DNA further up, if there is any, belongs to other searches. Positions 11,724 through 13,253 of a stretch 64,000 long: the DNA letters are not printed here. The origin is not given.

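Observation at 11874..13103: Zn-ribbon sugar C-methyltransferase adjacent to the heptose nucleotidyltransferase, possibly a branched-chain (C-methyl) sugar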

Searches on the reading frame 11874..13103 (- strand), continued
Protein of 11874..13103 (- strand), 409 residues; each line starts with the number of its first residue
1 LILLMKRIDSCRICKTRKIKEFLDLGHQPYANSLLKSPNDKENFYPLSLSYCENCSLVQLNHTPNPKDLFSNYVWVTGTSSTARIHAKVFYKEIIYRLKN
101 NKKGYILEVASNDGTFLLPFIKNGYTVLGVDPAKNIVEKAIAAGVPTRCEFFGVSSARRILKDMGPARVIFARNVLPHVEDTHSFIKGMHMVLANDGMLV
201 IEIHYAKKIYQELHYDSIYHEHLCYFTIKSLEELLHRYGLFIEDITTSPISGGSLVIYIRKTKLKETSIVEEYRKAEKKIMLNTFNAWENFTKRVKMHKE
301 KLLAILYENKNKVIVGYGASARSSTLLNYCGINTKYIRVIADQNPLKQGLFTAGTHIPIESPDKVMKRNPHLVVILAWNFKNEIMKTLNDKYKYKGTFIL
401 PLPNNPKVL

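Call 33: find_encoding_contigs(protein=P0088, flank=8000, max_places=1)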
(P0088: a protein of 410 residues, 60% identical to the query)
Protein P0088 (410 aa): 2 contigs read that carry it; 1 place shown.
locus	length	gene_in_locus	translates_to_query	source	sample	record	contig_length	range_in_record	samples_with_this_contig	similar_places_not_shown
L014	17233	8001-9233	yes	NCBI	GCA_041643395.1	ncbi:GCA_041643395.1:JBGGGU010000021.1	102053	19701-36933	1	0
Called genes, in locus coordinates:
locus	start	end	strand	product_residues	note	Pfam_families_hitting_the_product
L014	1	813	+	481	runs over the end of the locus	PF01943:Polysacc_synt, PF13440:Polysacc_synt_3, PF03023:MurJ (weak), PF01554:MatE (weak)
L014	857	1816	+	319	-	PF00294:PfkB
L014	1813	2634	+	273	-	PF13292:DXP_synthase_N, PF00456:Transketolase_N, PF00676:E1_dh, PF09364:XFP_N (weak)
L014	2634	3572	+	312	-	PF02779:Transket_pyr, PF17147:PFOR_II (faint), PF02780:Transketolase_C, PF22613:Transketolase_C_1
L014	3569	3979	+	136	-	PF00923:TAL_FSA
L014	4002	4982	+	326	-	PF00288:GHMP_kinases_N, PF08544:GHMP_kinases_C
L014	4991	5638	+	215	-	PF13580:SIS_2, PF01380:SIS (weak)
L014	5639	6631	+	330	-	PF01073:3Beta_HSD, PF01370:Epimerase, PF02719:Polysacc_synt_2, PF04321:RmlD_sub_bind, PF16363:GDP_Man_Dehyd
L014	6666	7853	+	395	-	PF00483:NTP_transferase, PF12804:NTP_transf_3, PF00702:Hydrolase, PF08645:PNK3P, PF13419:HAD_2 (weak), PF13242:Hydrolase_like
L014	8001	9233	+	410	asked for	PF08421:Methyltransf_13, PF13489:Methyltransf_23, PF08241:Methyltransf_11 (weak), PF08242:Methyltransf_12 (weak), PF08484:Methyltransf_14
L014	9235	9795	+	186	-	PF00908:dTDP_sugar_isom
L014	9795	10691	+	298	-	PF01073:3Beta_HSD (faint), PF01370:Epimerase, PF04321:RmlD_sub_bind (faint), PF05368:NmrA (weak), PF13460:NAD_binding_10 (weak), PF16363:GDP_Man_Dehyd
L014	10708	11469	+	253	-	PF04989:RMNT_CmcI, PF13578:Methyltransf_24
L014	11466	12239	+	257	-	PF00106:adh_short, PF08659:KR, PF13561:adh_short_C2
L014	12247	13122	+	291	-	PF01073:3Beta_HSD, PF01370:Epimerase, PF02719:Polysacc_synt_2, PF04321:RmlD_sub_bind, PF16363:GDP_Man_Dehyd, PF07993:NAD_binding_4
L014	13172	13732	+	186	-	PF00908:dTDP_sugar_isom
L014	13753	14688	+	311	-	PF00676:E1_dh, PF13292:DXP_synthase_N, PF02775:TPP_enzyme_C (faint)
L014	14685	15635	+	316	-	-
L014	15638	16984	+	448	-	PF02310:B12-binding, PF04055:Radical_SAM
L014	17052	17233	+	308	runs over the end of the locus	PF04055:Radical_SAM, PF13186:SPASM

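Call 40: search_protein_families(library=ncbifam, proteins=[L010:5693-6730:+, L013:5735-6778:+, L014:5639-6631:+, L013:9800-10708:+, L014:9795-10691:+, L013:9238-9798:+, L010:9218-10192:+, L013:11437-12288:+], max_evalue=1e-8)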
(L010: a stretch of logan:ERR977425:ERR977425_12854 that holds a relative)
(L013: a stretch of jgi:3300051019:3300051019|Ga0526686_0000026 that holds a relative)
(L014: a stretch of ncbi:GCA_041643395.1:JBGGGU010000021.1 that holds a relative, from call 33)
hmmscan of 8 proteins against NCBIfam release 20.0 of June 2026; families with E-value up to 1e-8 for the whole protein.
L010:5693-6730:+ (345 aa): 13 families
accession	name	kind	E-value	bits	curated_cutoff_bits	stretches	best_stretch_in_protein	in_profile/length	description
TIGR01179.1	galE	equivalog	1.6e-25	89.6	262.3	1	2-262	1-279/332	UDP-glucose 4-epimerase GalE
TIGR03466.1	HpnA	hypoth_equivalog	1.9e-20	73.1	367.65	1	1-174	1-173/327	hopanoid-associated sugar epimerase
TIGR04180.1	EDH_00030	hypoth_equivalog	2.8e-18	66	475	1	3-256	1-255/297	NAD-dependent 4,6-dehydratase LegB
TIGR02197.1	heptose_epim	equivalog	1.8e-14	53.7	274.6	1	3-257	1-260/316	ADP-glyceromanno-heptose 6-epimerase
NF042422.1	oxyalk_red_OleD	equivalog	4.8e-14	52.5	580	1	1-176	1-173/329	2-alkyl-3-oxoalkanoate reductase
NF042423.1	oxyalk_red_Shew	equivalog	1.6e-12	47.2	580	1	2-174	10-177/331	2-alkyl-3-oxoalkanoate reductase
NF008872.0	PRK11908.1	equivalog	6.9e-12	45.1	294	1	2-254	3-268/349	bifunctional UDP-4-keto-pentose/UDP-xylose synthase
NF011728.1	PRK15181.1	equivalog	7.4e-12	44.9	760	1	2-221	17-247/348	Vi polysaccharide biosynthesis UDP-N-acetylglucosaminuronic acid C-4 epimerase TviC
NF007956.0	PRK10675.1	subfamily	1e-11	44.6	394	1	1-158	1-167/338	UDP-glucose 4-epimerase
TIGR01181.1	dTDP_gluc_dehyt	equivalog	7.9e-10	38.3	365.1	1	2-309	1-313/321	dTDP-glucose 4,6-dehydratase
TIGR01746.1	Thioester-redct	subfamily_domain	9.1e-10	38.3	213.35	0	65-254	88-278/371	thioester reductase domain-containing protein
TIGR01214.1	rmlD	equivalog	3.2e-09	36.3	224.05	1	2-176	1-155/285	dTDP-4-dehydrorhamnose reductase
TIGR01777.1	yfcH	hypoth_equivalog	8.9e-09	35.3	207.35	0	3-225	1-213/292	TIGR01777 family oxidoreductase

L013:5735-6778:+ (347 aa): 12 families
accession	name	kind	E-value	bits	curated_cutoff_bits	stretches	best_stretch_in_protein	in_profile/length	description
TIGR01179.1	galE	equivalog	1.1e-27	96.8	262.3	1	6-176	1-179/332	UDP-glucose 4-epimerase GalE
TIGR04180.1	EDH_00030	hypoth_equivalog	3.7e-20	72.2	475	1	7-265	1-261/297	NAD-dependent 4,6-dehydratase LegB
TIGR02197.1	heptose_epim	equivalog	2.2e-16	60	274.6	1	7-157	1-151/316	ADP-glyceromanno-heptose 6-epimerase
TIGR03466.1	HpnA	hypoth_equivalog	2.4e-16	59.6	367.65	1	5-172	1-169/327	hopanoid-associated sugar epimerase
TIGR01181.1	dTDP_gluc_dehyt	equivalog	5.8e-15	55.2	365.1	1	7-307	2-309/321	dTDP-glucose 4,6-dehydratase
NF042422.1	oxyalk_red_OleD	equivalog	4.8e-13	49.2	580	1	5-226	1-216/329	2-alkyl-3-oxoalkanoate reductase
NF052578.1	StrlDmthSdmBMthl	equivalog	3.4e-12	46.8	600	1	5-174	1-170/328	sterol demethylase protein SdmB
NF043036.1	ErythonDh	equivalog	1.2e-11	44.5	325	1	5-156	1-161/321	D-erythronate dehydrogenase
NF007956.0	PRK10675.1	subfamily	5.9e-11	42.1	394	0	5-159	1-164/338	UDP-glucose 4-epimerase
NF058621.1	DiazavRedAvaA7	equivalog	3.3e-10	40.1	400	1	5-230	1-224/304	3-diazoavenalumate denitrifying reductase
TIGR01214.1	rmlD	equivalog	5.4e-10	38.8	224.05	1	7-228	2-200/285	dTDP-4-dehydrorhamnose reductase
NF011728.1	PRK15181.1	equivalog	3.4e-09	36.2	760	1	7-307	18-335/348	Vi polysaccharide biosynthesis UDP-N-acetylglucosaminuronic acid C-4 epimerase TviC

L014:5639-6631:+ (330 aa): 19 families
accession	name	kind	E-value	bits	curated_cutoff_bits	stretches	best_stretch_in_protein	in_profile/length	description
TIGR01472.1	gmd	equivalog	1.1e-50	172.8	415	1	3-319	1-336/342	GDP-mannose 4,6-dehydratase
TIGR01181.1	dTDP_gluc_dehyt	equivalog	3.1e-43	148.1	365.1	1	4-322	1-312/321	dTDP-glucose 4,6-dehydratase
TIGR04180.1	EDH_00030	hypoth_equivalog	4.5e-43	147.4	475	1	5-308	1-296/297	NAD-dependent 4,6-dehydratase LegB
TIGR01179.1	galE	equivalog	1.4e-34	119.5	262.3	1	4-323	1-327/332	UDP-glucose 4-epimerase GalE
TIGR02622.1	CDP_4_6_dhtase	equivalog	7.8e-28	97.6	278.45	1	2-326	4-335/352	CDP-glucose 4,6-dehydratase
NF007582.0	PRK10217.1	equivalog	2.8e-25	89.2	698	1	3-320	2-330/355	dTDP-glucose 4,6-dehydratase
NF007490.0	PRK10084.1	subfamily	1.4e-24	86.8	649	1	4-321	2-334/361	dTDP-glucose 4,6-dehydratase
NF011728.1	PRK15181.1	equivalog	1.6e-20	73.4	760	1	3-235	16-248/348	Vi polysaccharide biosynthesis UDP-N-acetylglucosaminuronic acid C-4 epimerase TviC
NF043036.1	ErythonDh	equivalog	2.3e-17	63.2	325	1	4-161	2-159/321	D-erythronate dehydrogenase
TIGR03466.1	HpnA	hypoth_equivalog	2e-15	56.5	367.65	1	4-122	2-111/327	hopanoid-associated sugar epimerase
TIGR02197.1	heptose_epim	equivalog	3.4e-15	56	274.6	1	5-270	1-261/316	ADP-glyceromanno-heptose 6-epimerase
NF008872.0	PRK11908.1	equivalog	1.6e-14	53.8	294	1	3-327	2-341/349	bifunctional UDP-4-keto-pentose/UDP-xylose synthase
NF007956.0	PRK10675.1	subfamily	2.3e-13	50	394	1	4-216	2-221/338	UDP-glucose 4-epimerase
NF041015.1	UDPsulfquin_syn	equivalog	6.7e-12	45.1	575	0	39-131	56-150/384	UDP-sulfoquinovose synthase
NF047922.1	GDPFucSynFcl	equivalog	7.2e-12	45.4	500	1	57-321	37-301/308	GDP-L-fucose synthase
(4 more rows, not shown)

L013:9800-10708:+ (302 aa): 11 families
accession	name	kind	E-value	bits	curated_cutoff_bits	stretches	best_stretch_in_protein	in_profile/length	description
TIGR01181.1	dTDP_gluc_dehyt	equivalog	4.8e-29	101.5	365.1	1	3-299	2-314/321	dTDP-glucose 4,6-dehydratase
TIGR01179.1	galE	equivalog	1.3e-23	83.3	262.3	1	2-170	1-179/332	UDP-glucose 4-epimerase GalE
TIGR02197.1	heptose_epim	equivalog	1e-22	80.7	274.6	1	3-297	1-314/316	ADP-glyceromanno-heptose 6-epimerase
NF007490.0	PRK10084.1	subfamily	2.8e-18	66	649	1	127-298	157-336/361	dTDP-glucose 4,6-dehydratase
TIGR04180.1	EDH_00030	hypoth_equivalog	4.9e-17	61.9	475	1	3-283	1-296/297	NAD-dependent 4,6-dehydratase LegB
NF007582.0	PRK10217.1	equivalog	5.4e-16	58.6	698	1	129-297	152-332/355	dTDP-glucose 4,6-dehydratase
NF008360.0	PRK11150.1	equivalog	1.8e-12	47.1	452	1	3-245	2-253/310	ADP-glyceromanno-heptose 6-epimerase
NF011728.1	PRK15181.1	equivalog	1.3e-11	44.1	760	1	2-298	17-339/348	Vi polysaccharide biosynthesis UDP-N-acetylglucosaminuronic acid C-4 epimerase TviC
NF047922.1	GDPFucSynFcl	equivalog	8e-11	41.9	500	0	197-299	204-304/308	GDP-L-fucose synthase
NF042422.1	oxyalk_red_OleD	equivalog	1.6e-10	40.9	580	0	1-212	1-211/329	2-alkyl-3-oxoalkanoate reductase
NF041015.1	UDPsulfquin_syn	equivalog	2.4e-09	36.7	575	0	42-131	64-161/384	UDP-sulfoquinovose synthase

L014:9795-10691:+ (298 aa): 11 families
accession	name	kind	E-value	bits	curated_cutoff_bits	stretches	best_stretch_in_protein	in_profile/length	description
TIGR01179.1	galE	equivalog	4.8e-29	101.2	262.3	1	2-292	1-320/332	UDP-glucose 4-epimerase GalE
TIGR01181.1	dTDP_gluc_dehyt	equivalog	4.8e-28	98.2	365.1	1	3-297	2-312/321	dTDP-glucose 4,6-dehydratase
TIGR04180.1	EDH_00030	hypoth_equivalog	7.2e-20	71.2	475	1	3-283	1-296/297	NAD-dependent 4,6-dehydratase LegB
TIGR02197.1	heptose_epim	equivalog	2.1e-19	69.8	274.6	1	4-297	2-314/316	ADP-glyceromanno-heptose 6-epimerase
NF007490.0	PRK10084.1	subfamily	3e-18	65.9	649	1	126-296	157-334/361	dTDP-glucose 4,6-dehydratase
NF007582.0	PRK10217.1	equivalog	1.1e-13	51.1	698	1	135-296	159-331/355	dTDP-glucose 4,6-dehydratase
NF047922.1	GDPFucSynFcl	equivalog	4.4e-13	49.4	500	1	197-296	205-301/308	GDP-L-fucose synthase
NF007956.0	PRK10675.1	subfamily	1.4e-11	44.1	394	0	199-285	231-318/338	UDP-glucose 4-epimerase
NF008360.0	PRK11150.1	equivalog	1.4e-11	44.1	452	1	3-242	2-251/310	ADP-glyceromanno-heptose 6-epimerase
NF042422.1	oxyalk_red_OleD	equivalog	1.8e-10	40.7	580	0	1-59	1-57/329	2-alkyl-3-oxoalkanoate reductase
NF011728.1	PRK15181.1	equivalog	4.3e-10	39.1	760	1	111-296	139-337/348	Vi polysaccharide biosynthesis UDP-N-acetylglucosaminuronic acid C-4 epimerase TviC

L013:9238-9798:+ (186 aa): 1 family
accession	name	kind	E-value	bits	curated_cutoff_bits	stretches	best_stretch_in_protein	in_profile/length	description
TIGR01221.1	rmlC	equivalog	6.1e-53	179.2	155.75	1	6-176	5-174/176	dTDP-4-dehydrorhamnose 3,5-epimerase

L010:9218-10192:+ (324 aa): 6 families
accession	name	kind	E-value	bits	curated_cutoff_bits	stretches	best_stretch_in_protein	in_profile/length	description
TIGR01181.1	dTDP_gluc_dehyt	equivalog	1.4e-16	60.5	365.1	1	6-320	2-314/321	dTDP-glucose 4,6-dehydratase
NF047922.1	GDPFucSynFcl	equivalog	4.1e-12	46.2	500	1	52-320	33-304/308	GDP-L-fucose synthase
TIGR02622.1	CDP_4_6_dhtase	equivalog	5e-10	39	278.45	0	4-132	5-136/352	CDP-glucose 4,6-dehydratase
NF005539.0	PRK07201.1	equivalog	2.4e-09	36.5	549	1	147-272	141-270/657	SDR family oxidoreductase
TIGR01179.1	galE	equivalog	6.6e-09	35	262.3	0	6-179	2-172/332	UDP-glucose 4-epimerase GalE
NF042422.1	oxyalk_red_OleD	equivalog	9.7e-09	35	580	0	5-270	2-252/329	2-alkyl-3-oxoalkanoate reductase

L013:11437-12288:+ (283 aa): 16 families
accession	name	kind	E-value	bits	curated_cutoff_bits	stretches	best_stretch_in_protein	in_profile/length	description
TIGR04180.1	EDH_00030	hypoth_equivalog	5.6e-26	91.3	475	1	34-270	55-296/297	NAD-dependent 4,6-dehydratase LegB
TIGR01179.1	galE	equivalog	3.6e-24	85.2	262.3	1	23-165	47-183/332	UDP-glucose 4-epimerase GalE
TIGR01181.1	dTDP_gluc_dehyt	equivalog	2.4e-18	66.3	365.1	1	33-278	55-306/321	dTDP-glucose 4,6-dehydratase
NF047922.1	GDPFucSynFcl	equivalog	4.5e-17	62.5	500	1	2-278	4-296/308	GDP-L-fucose synthase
TIGR01214.1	rmlD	equivalog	7.1e-16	58.1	224.05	1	2-183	1-174/285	dTDP-4-dehydrorhamnose reductase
TIGR01746.1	Thioester-redct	subfamily_domain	1.4e-15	57.5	213.35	1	27-166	65-203/371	thioester reductase domain-containing protein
NF007956.0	PRK10675.1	subfamily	2.8e-15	56.3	394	1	35-163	57-185/338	UDP-glucose 4-epimerase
TIGR03466.1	HpnA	hypoth_equivalog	1.2e-14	53.9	367.65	1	1-271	1-281/327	hopanoid-associated sugar epimerase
TIGR02197.1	heptose_epim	equivalog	1.5e-12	47.4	274.6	1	4-242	2-266/316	ADP-glyceromanno-heptose 6-epimerase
TIGR02622.1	CDP_4_6_dhtase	equivalog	5.3e-12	45.5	278.45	1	28-279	59-326/352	CDP-glucose 4,6-dehydratase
NF043036.1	ErythonDh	equivalog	6e-10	38.8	325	0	35-155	59-176/321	D-erythronate dehydrogenase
NF042423.1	oxyalk_red_Shew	equivalog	7.6e-10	38.4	580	0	2-161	10-177/331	2-alkyl-3-oxoalkanoate reductase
TIGR01777.1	yfcH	hypoth_equivalog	2e-09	37.5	207.35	1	3-238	1-243/292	TIGR01777 family oxidoreductase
NF047837.1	UDPAcbARedWbcJ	equivalog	3.1e-09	36.2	500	0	1-207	1-184/372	UDP-2-acetamido-2,6-beta-L-arabino-hexul-4-ose reductase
NF058621.1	DiazavRedAvaA7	equivalog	7.7e-09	35.6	400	0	1-228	1-240/304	3-diazoavenalumate denitrifying reductase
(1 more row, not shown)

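Call 48: find_related_loci(query=A1, collection=metagenome_contigs, flank=8000)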
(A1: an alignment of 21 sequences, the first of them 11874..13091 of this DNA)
Query A1 (405 aa) in metagenome_contigs; peptide patterns used: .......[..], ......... (x = any residue, [..] = any of these).
600 stretches matched a pattern (row limit reached: there are more); 588 encode a relative of the query (tblastn E <= 1e-3); the best 80 are kept; 80 distinct loci.
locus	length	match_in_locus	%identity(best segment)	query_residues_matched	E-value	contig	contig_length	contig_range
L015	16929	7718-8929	64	1-402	5e-180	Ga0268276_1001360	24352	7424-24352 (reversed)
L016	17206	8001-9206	64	1-403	7e-180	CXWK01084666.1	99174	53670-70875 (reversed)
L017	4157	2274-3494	62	1-405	0e+0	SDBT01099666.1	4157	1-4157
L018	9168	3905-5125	61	1-405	2e-175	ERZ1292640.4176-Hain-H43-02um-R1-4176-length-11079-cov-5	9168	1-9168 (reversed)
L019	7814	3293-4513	60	1-405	2e-173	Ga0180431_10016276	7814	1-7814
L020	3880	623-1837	60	1-402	4e-176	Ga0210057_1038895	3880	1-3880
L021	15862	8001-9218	57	1-404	2e-164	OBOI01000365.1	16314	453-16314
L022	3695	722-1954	56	1-405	1e-166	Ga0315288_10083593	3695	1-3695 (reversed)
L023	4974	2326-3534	55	4-403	3e-159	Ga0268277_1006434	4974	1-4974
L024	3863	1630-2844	54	1-404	4e-161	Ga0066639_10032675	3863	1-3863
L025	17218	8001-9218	57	1-402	7e-154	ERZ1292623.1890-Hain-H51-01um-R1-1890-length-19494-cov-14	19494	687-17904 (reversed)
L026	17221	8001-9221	56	3-399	2e-151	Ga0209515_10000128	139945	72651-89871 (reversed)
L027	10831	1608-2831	55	1-405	4e-151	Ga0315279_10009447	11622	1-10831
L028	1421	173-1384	53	1-402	1e-163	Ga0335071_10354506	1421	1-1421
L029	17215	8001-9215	53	4-405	6e-149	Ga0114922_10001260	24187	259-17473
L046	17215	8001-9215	46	2-405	3e-120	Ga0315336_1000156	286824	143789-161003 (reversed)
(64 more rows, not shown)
